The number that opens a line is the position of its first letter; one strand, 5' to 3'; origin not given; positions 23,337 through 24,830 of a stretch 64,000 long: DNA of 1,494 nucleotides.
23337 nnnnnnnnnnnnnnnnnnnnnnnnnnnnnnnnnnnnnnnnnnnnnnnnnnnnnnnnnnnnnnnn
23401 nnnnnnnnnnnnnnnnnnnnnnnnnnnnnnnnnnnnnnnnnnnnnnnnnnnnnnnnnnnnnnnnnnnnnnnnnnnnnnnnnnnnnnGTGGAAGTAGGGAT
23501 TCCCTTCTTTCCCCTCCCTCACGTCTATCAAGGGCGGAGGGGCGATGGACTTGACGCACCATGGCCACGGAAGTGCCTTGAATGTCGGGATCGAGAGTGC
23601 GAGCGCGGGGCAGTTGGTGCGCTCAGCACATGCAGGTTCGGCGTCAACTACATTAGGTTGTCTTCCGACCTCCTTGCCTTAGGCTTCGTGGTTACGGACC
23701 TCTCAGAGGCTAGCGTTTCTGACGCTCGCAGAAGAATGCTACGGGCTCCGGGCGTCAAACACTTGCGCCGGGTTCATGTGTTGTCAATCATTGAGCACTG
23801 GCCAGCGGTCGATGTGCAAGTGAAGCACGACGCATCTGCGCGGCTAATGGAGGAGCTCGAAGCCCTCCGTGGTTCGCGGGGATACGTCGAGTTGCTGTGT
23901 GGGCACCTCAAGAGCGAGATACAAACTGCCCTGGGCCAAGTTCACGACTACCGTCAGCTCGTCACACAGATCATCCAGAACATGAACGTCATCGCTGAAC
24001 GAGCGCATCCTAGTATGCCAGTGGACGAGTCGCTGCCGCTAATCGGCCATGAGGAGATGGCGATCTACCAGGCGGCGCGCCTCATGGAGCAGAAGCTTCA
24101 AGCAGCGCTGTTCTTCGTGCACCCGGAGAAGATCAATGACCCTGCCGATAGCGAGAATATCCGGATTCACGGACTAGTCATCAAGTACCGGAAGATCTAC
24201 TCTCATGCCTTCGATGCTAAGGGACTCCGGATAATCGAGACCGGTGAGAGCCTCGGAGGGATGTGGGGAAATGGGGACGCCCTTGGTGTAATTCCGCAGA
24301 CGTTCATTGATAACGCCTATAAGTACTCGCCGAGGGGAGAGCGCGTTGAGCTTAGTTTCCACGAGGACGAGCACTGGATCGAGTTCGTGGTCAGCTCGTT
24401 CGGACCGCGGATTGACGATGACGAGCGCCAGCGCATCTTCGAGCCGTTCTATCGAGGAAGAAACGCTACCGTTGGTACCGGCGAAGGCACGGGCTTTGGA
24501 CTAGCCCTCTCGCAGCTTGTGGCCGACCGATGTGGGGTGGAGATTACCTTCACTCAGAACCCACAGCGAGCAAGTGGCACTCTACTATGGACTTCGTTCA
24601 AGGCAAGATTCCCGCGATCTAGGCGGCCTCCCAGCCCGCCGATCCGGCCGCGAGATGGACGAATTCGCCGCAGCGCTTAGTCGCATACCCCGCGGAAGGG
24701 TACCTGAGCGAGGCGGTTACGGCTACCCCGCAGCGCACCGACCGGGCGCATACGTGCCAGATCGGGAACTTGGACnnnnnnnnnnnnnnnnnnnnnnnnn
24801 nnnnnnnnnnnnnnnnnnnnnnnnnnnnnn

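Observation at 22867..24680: Translationally coupled REC protein and cytoplasmic zinc-ribbon histidine kinase with a degenerate H-box, inside the R-M island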

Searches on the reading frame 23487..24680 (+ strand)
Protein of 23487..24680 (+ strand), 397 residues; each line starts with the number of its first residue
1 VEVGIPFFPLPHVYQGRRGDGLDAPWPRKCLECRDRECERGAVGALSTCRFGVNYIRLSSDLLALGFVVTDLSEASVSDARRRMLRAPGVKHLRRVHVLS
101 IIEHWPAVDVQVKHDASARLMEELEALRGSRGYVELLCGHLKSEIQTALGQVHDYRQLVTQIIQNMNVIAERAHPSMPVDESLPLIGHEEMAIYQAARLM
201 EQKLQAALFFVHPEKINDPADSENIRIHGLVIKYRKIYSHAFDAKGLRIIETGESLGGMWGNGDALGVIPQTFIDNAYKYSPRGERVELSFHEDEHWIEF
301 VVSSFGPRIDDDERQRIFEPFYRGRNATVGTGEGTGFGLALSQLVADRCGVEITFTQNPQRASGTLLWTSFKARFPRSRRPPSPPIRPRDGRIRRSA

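Call 5: search_protein_families(library=pfam, proteins=[window:23487-24680:+], max_evalue=0.1)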
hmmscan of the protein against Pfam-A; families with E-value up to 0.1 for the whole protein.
window:23487-24680:+ (397 aa): 2 families
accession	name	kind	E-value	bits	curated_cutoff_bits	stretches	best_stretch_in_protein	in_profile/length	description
PF02518.31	HATPase_c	-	1.9e-16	60.9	26.4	1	266-369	6-105/111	Histidine kinase-, DNA gyrase B-, and HSP90-like ATPase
PF13581.12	HATPase_c_2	-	0.02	15.3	27.4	1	277-351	47-114/127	Histidine kinase-like ATPase domain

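Call 6: search_protein_families(library=padloc, proteins=[window:23487-24680:+], max_evalue=1)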
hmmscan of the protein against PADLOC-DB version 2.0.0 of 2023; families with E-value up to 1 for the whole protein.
window:23487-24680:+ (397 aa): 4 families
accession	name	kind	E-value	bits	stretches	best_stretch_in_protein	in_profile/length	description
PDLC04647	PDC-M43B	-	1.3e-08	32.3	1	273-347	235-309/347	-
PDLC04650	PDC-M43B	-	0.00018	18.9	1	273-363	234-326/344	-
PDLC04649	PDC-M43B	-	0.00044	17.3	1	273-358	236-321/345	-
PDLC04648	PDC-M43B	-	0.011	12.8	1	274-356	240-323/361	-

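Call 7: search_protein_families(library=ncbifam, proteins=[window:23487-24680:+], max_evalue=1)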
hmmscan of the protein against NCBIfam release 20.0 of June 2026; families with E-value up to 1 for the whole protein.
window:23487-24680:+ (397 aa): 63 families (the best 25 are shown)
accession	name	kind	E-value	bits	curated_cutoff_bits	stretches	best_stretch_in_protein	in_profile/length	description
NF046044.1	PnpS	equivalog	2.8e-15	56.2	400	1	204-355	224-375/390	two-component system histidine kinase PnpS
TIGR01386.1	cztS_silS_copS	subfamily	9.4e-15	54.5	292.55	1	206-360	296-448/457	heavy metal sensor histidine kinase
TIGR02966.1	phoR_proteo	equivalog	4.6e-14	52.2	334.2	1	195-348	159-312/333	phosphate regulon sensor histidine kinase PhoR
NF045595.1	HK_scytonemin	equivalog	6.4e-13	48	865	1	266-355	532-619/637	scytonemin biosynthesis sensor histidine kinase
NF008312.0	PRK11100.1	equivalog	2.4e-11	43.1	356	1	208-362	312-465/477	two-component system sensor histidine kinase CreC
NF007004.0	PRK09467.1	equivalog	4.7e-11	42.2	415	1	272-358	341-423/440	two-component system sensor histidine kinase EnvZ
NF033092.0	HK_WalK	equivalog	6.3e-11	41.6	725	1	272-359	495-582/594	cell wall metabolism sensor histidine kinase WalK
NF041735.1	hist_kin_RppB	equivalog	9.9e-11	41.1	400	1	259-360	327-428/438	two-component system sensor histidine kinase RppB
NF047405.1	SensHisKinSapS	equivalog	1.9e-10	40.6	550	1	265-363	227-325/341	two-component system sensor histidine kinase SapS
NF033091.0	HK_VanS_ACDEFG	equivalog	6.3e-10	38.6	400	1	261-354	185-278/293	vancomycin resistance histidine kinase VanS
NF058527.1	HistKinChvGCaul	equivalog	8.4e-10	38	740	1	261-378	418-534/535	two-component sensor histidine kinase ChvG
NF007007.0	PRK09470.1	equivalog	1.3e-09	37.5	486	1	260-343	350-431/463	envelope stress sensor histidine kinase CpxA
NF012163.2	BaeS_SmeS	equivalog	1.7e-09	37.1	500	1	240-359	327-446/457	sensor histidine kinase efflux regulator BaeS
NF041832.1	near_NosP_CTERM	subfamily_domain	5.8e-09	35.5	400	1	266-363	121-217/370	NahK/ErcS family hybrid sensor histidine kinase/response regulator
NF006800.0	PRK09303.1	equivalog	6.1e-09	35.3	342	1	273-345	280-351/383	histidine kinase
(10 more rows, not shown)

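Call 10: find_homologous_proteins(query=window:23487-24680:+)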
Query window:23487-24680:+ (397 aa): 129 proteins with E <= 0.001 among 8000 candidates; the best 120 are listed.
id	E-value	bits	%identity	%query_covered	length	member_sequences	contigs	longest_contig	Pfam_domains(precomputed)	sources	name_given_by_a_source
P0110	4.0e-184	630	100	70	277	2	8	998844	PF02518.32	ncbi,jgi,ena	jgi:signal transduction histidine kinase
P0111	5.2e-133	462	56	96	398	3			PF02518.32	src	-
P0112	8.2e-100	353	47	96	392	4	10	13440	PF02518.32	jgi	jgi:signal transduction histidine kinase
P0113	1.8e-93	332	43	94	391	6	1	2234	PF02518.32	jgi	-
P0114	3.5e-92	327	45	96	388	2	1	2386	PF02518.32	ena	-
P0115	7.1e-92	326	45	95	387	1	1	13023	PF02518.32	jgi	jgi:K+-sensing histidine kinase KdpD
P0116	2.1e-91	325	44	98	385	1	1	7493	PF02518.32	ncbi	-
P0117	5.0e-90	320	45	95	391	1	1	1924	PF02518.32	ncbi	-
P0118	8.0e-89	316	42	95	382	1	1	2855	PF02518.32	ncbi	-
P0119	3.4e-88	314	43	91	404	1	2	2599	PF02518.32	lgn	-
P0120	1.5e-87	312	42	95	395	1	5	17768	PF02518.32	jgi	jgi:signal transduction histidine kinase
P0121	9.0e-87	310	43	93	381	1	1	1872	PF02518.32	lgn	-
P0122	1.3e-86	309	42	95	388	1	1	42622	PF02518.32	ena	-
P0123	1.5e-86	309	43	94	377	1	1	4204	PF02518.32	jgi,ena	-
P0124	2.9e-85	305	43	95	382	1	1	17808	PF02518.32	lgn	-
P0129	6.5e-84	300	42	97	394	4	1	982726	PF02518.32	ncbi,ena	-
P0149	4.2e-75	271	40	97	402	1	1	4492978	PF02518.32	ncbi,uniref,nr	ncbi:hypothetical protein GXP71_14310 [Cellulomonas sp. H30R-01]|uniref:sensor histidine kinase n=1 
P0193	4.8e-8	50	34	29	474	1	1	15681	PF00672.31,PF02518.32,PF00512.32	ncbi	-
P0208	6.0e-6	43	33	24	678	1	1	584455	PF05231.20,PF13581.13,PF02518.32,PF00512.32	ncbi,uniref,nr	ncbi:sensor histidine kinase [Demequina zhanjiangensis]|uniref:histidine kinase n=1 Tax=Demequina zh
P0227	3.3e-4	38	31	27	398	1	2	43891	PF00672.31,PF26769.1,PF02518.32,PF00512.32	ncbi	ncbi:MAG: HAMP domain-containing sensor histidine kinase [Deinococcales bacterium]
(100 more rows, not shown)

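Call 21: find_encoding_contigs(protein=P0149, flank=10000, max_places=2)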
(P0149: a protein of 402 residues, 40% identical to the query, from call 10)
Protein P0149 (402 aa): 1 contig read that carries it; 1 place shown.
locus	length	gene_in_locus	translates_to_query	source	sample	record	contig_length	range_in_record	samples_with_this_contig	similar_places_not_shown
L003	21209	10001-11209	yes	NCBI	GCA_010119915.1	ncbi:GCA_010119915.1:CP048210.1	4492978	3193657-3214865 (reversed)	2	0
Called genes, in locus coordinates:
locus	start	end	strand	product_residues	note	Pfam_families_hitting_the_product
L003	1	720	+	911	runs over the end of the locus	PF13177:DNA_pol3_delta2, PF00004:AAA, PF13401:AAA_22 (faint), PF22608:DNAX_ATPase_lid, PF12169:DNA_pol3_gamma3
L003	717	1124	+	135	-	PF13669:Glyoxalase_4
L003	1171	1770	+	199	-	PF00633:HHH (faint), PF21176:RecR_HhH, PF02132:RecR_ZnF, PF01751:Toprim, PF13662:Toprim_4, PF21175:RecR_C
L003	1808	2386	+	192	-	PF16702:DUF5063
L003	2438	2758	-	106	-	-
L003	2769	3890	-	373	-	PF12679:ABC2_membrane_2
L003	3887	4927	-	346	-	PF00005:ABC_tran, PF13304:AAA_21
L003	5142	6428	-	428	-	PF00553:CBM_2, PF21340:Polysacc_lyase-like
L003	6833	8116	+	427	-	PF00696:AA_kinase, PF01842:ACT (weak), PF22468:ACT_9, PF13840:ACT_7, PF01842:ACT, PF22468:ACT_9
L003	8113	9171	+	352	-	PF01118:Semialdhyde_dh, PF02774:Semialdhyde_dhC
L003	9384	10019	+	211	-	-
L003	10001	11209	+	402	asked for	PF02518:HATPase_c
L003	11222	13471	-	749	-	PF00296:Bac_luciferase, PF01565:FAD_binding_4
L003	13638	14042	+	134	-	PF00392:GntR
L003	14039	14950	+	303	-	PF00005:ABC_tran, PF13304:AAA_21 (faint)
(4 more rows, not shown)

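Call 31: find_related_loci(query=A1, collection=genome_contigs, flank=10000)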
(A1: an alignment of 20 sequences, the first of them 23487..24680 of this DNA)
Query A1 (397 aa) in genome_contigs; peptide patterns used: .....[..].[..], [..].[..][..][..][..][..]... (x = any residue, [..] = any of these).
66 stretches matched a pattern; 21 encode a relative of the query (tblastn E <= 1e-3); 21 distinct loci.
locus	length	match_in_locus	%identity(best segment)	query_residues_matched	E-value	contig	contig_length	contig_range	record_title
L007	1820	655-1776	41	2-378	2e-96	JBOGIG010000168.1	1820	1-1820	MAG: Acidimicrobiales bacterium isolate TC-S_metawrap_bin.102 k127_1367072, whole genome shotgun sequence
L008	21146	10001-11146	42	2-387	2e-90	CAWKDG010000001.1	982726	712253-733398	MAG: uncultured Acidimicrobiaceae bacterium isolate MFD05512.bin.2.186 genome assembly, contig: contig_10165, whole geno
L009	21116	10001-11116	41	3-377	1e-89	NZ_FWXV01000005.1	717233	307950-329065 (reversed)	Kibdelosporangium aridum strain DSM 43828, whole genome shotgun sequence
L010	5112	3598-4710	39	5-379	4e-85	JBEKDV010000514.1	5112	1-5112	MAG: Candidatus Solibacter sp. isolate SPRUCE 191 SPRUCE_191_514, whole genome shotgun sequence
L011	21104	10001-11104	40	7-379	1e-78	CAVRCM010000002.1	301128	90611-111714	MAG: uncultured Acidobacteriaceae bacterium isolate MFD03399.bin.1.132 genome assembly, contig: contig_11075, whole geno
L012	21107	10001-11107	39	7-376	1e-77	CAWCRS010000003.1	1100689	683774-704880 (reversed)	MAG: uncultured Gemmatimonadales bacterium isolate MFD04944.bin.1.316 genome assembly, contig: contig_25851, whole genom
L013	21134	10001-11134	36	7-391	4e-70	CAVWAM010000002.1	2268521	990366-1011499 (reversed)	MAG: uncultured Acidobacteriaceae bacterium isolate MFD03726.bin.1.19 genome assembly, contig: contig_25176, whole genom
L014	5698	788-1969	36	2-392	2e-70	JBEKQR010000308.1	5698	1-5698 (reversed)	MAG: Candidatus Korobacteraceae bacterium isolate SPRUCE 492 SPRUCE_492_308, whole genome shotgun sequence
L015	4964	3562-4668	34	7-376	2e-67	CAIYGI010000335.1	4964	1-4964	uncultured bacterium isolate MJ-time_bin-3222 genome assembly, contig: bin-3222:335/347, whole genome shotgun sequence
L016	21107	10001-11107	35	7-376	3e-67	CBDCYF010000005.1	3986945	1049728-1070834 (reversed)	MAG: Candidatus Multivoradales bacterium isolate fa92297e-59d4-4d54-97ff-e4ae523241f8 genome assembly, contig: contig_5,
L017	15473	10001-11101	38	8-376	9e-66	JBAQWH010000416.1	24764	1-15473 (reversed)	MAG: Thermoanaerobaculia bacterium isolate MFD12012_ilm_asm_bin17 k127_105177, whole genome shotgun sequence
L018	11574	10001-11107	36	1-380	6e-64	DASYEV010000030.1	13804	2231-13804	MAG TPA_asm: Acidobacteriaceae bacterium isolate SMAG_U4996 k141_595149, whole genome shotgun sequence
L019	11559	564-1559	37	7-341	6e-53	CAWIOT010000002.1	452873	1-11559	MAG: uncultured Actinomycetota bacterium isolate MFD05442.bin.1.152 genome assembly, contig: contig_19444, whole genome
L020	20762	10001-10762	45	124-379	3e-64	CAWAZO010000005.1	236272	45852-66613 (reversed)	MAG: uncultured Acidobacteriota bacterium isolate MFD05512.bin.2.27 genome assembly, contig: contig_20164, whole genome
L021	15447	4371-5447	30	20-379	6e-48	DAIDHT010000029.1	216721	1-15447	MAG TPA_asm: Spirochaetales bacterium isolate clean1873 k141_1048849, whole genome shotgun sequence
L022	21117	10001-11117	35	3-379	1e-66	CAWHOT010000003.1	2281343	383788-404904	MAG: uncultured Acidobacteriaceae bacterium isolate MFD09222.bin.1.228 genome assembly, contig: contig_47238, whole geno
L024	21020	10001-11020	32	30-376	2e-52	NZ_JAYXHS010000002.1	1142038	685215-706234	Uliginosibacterium silvisoli strain H3 H3_scaffold2, whole genome shotgun sequence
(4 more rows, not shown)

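Call 32: predict_structure(alignment_id=A1)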
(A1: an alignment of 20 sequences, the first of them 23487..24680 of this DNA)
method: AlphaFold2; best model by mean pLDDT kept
length: 397 residues; sequences in the alignment: 20
mean_pLDDT: 86.3   pTM: 0.68
mean pLDDT of the five models: 86.3, 86.1, 85.1, 82.5, 82.3
residues with pLDDT >= 90: 179; 70-90: 182; 50-70: 25; < 50: 11
segments of 3 or more residues with pLDDT < 50: 390-392, 394-397
pLDDT, mean of each block of 10 residues (from residue 1): 69 90 87 89 87 91 92 77 87 91 88 86 83 81 75 81 92 90 87 86 86 90 93 90 94 92 94 94 96 96 95 87 78 74 94 95 93 91 52 46
secondary structure, 60 per line:
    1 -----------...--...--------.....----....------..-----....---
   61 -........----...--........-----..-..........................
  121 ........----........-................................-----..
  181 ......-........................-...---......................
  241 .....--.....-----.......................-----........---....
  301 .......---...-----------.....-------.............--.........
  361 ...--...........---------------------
elements in order: E12-14 E17-19 H28-32 H37-40 E54-57 E62-69 H79-86 H95-128 H133-140 H142-173 H179-186 H188-211 E222-226 H227-245 E248-252 E258-262 H263-280 E286-293 E297-307 H325-329 H337-349 E352-363 E366-376

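Call 40: search_protein_families(library=padloc, alignment_id=A3, max_evalue=1e-10)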
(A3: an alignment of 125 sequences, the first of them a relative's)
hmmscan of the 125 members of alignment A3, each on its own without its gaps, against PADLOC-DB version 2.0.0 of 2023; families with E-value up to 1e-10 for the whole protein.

A. member 1, L008:1934-3724:+ (597 aa): 0 families

B. families by the number of members that match (of 125 scanned): 94 families (the first 25 are shown)
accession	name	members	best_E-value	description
PDLC04135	mad3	4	9.6e-55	mads_3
PDLC04140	mad8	3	6.9e-16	mads_8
PDLC02980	AriA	2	2.8e-20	-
PDLC04819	PDC-S02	2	1.7e-18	-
PDLC03622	REase_MTase_IIG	1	0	Type IIG restriction enzyme-methyltransferase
PDLC02621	DrmD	1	1.7e-192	DrmD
PDLC02572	DrmA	1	5.5e-140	DrmA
PDLC02632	DrmD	1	2.2e-120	DrmD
PDLC02643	DrmMI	1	3.8e-118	DrmMI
PDLC02633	DrmD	1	2.5e-113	DrmD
PDLC04042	PD-T4-6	1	1.4e-90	-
PDLC03657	mREase_IV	1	6.1e-86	Type IV methyl-directed restriction enzyme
PDLC02624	DrmD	1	1.9e-85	DrmD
PDLC02638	DrmMI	1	7.9e-84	DrmMI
PDLC04061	PD-T4-6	1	5.7e-82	-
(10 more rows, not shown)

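Call 41: search_protein_families(library=pfam, alignment_id=A3, max_evalue=0.000001)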
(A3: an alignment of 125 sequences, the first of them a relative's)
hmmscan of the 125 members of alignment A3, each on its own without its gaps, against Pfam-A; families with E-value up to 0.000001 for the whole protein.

A. member 1, L008:1934-3724:+ (597 aa): 2 families
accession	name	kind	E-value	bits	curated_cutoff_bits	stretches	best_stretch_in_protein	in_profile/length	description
PF03007.21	WS_DGAT_cat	-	2.7e-65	221.2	23.6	1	136-399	1-263/263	Wax ester synthase/diacylglycerol acyltransferase catalytic domain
PF06974.18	WS_DGAT_C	-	3.2e-30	105.5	20.7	1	442-590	3-144/145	WS/DGAT C-terminal domain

B. families by the number of members that match (of 125 scanned): 132 families (the first 25 are shown)
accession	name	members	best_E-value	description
PF00005.33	ABC_tran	3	4.4e-54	ABC transporter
PF02463.25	SMC_N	3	2.2e-28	RecF/RecN/SMC N terminal domain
PF04471.18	Mrr_cat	2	4.2e-36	Restriction endonuclease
PF00271.37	Helicase_C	2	9.8e-21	Helicase conserved C-terminal domain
PF13304.12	AAA_21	2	8.1e-18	AAA domain, putative AbiEii toxin, Type IV TA system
PF14559.12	TPR_19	2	2.3e-17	Tetratricopeptide repeat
PF12848.13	ABC_tran_Xtn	2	2.9e-17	ABC transporter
PF13432.12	TPR_16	2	3.4e-17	Tetratricopeptide repeat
PF13428.12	TPR_14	2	4.4e-17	Tetratricopeptide repeat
PF13424.12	TPR_12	2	6.5e-17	Tetratricopeptide repeat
PF04851.21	ResIII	2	4.5e-13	Type III restriction enzyme, res subunit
PF13174.12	TPR_6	2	4.9e-09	Tetratricopeptide repeat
PF25183.1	OMP_b-brl_4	1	3.8e-192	Outer membrane beta barrel domain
PF00133.28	tRNA-synt_1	1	2.4e-138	tRNA synthetases class I (I, L, M and V)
PF10023.15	Aminopep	1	1.2e-120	Putative aminopeptidase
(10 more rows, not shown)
